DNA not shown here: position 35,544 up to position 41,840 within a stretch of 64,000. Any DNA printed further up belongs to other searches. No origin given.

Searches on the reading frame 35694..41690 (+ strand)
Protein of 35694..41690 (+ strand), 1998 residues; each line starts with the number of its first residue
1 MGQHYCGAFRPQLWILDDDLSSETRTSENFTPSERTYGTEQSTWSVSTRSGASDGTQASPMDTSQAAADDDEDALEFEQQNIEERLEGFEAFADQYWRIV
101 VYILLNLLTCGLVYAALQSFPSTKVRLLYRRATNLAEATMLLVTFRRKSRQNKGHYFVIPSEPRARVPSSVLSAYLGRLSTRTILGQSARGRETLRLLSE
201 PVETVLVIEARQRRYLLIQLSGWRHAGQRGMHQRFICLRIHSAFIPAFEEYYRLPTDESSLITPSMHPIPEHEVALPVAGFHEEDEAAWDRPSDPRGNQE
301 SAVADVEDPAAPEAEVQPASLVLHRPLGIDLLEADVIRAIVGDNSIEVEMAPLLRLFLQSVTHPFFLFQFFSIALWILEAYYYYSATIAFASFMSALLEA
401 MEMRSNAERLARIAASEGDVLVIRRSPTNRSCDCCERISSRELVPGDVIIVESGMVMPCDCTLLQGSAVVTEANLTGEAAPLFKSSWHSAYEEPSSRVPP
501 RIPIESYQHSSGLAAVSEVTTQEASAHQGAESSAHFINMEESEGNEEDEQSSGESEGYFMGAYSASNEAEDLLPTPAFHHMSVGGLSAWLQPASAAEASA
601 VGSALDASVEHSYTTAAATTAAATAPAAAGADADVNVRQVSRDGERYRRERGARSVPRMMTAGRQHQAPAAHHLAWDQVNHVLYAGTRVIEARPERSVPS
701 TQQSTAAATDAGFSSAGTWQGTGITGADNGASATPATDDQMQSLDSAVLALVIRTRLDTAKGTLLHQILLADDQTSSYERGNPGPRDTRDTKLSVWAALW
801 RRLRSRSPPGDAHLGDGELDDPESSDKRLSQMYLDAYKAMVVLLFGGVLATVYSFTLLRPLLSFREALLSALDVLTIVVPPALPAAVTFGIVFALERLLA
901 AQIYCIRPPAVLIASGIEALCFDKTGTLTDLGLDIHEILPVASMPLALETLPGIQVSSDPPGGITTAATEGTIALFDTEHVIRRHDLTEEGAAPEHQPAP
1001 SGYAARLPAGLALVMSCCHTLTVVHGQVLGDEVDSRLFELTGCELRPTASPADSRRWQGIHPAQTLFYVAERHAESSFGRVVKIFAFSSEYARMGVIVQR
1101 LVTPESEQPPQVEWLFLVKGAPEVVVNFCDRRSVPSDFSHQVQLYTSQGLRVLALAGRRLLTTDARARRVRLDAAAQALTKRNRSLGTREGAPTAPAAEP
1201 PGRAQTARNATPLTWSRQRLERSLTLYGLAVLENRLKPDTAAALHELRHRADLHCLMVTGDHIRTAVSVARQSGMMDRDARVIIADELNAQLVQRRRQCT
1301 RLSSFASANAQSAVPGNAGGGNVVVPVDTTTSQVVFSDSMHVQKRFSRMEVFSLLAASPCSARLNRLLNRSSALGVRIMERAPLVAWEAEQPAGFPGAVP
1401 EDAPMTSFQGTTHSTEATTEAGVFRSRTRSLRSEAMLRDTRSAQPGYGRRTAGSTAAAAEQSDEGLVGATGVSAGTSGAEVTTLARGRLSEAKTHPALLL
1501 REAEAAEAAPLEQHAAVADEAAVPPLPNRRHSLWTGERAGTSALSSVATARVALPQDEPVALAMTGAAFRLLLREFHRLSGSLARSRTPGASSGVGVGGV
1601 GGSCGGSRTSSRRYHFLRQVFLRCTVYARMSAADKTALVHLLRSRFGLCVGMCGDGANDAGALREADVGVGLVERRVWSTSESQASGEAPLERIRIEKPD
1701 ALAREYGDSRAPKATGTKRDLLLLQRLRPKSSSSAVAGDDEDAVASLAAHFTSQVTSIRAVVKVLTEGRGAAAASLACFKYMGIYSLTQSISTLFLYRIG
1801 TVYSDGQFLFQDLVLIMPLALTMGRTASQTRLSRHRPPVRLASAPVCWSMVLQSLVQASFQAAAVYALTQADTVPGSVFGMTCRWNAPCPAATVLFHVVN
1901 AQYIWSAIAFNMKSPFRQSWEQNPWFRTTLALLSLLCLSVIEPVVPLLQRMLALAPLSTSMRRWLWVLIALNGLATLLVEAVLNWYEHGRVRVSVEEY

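Call 15: search_protein_families(library=pfam, proteins=[window:35694-41690:+], max_evalue=0.00001)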
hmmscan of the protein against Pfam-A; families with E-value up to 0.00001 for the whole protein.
window:35694-41690:+ (1998 aa): 2 families
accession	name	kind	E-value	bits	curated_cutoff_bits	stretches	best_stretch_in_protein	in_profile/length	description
PF00122.25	E1-E2_ATPase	-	3.7e-21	75.9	28.1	1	436-491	16-71/181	E1-E2 ATPase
PF00702.32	Hydrolase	-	2.6e-08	34.9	26.4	0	1225-1278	86-140/191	haloacid dehalogenase-like hydrolase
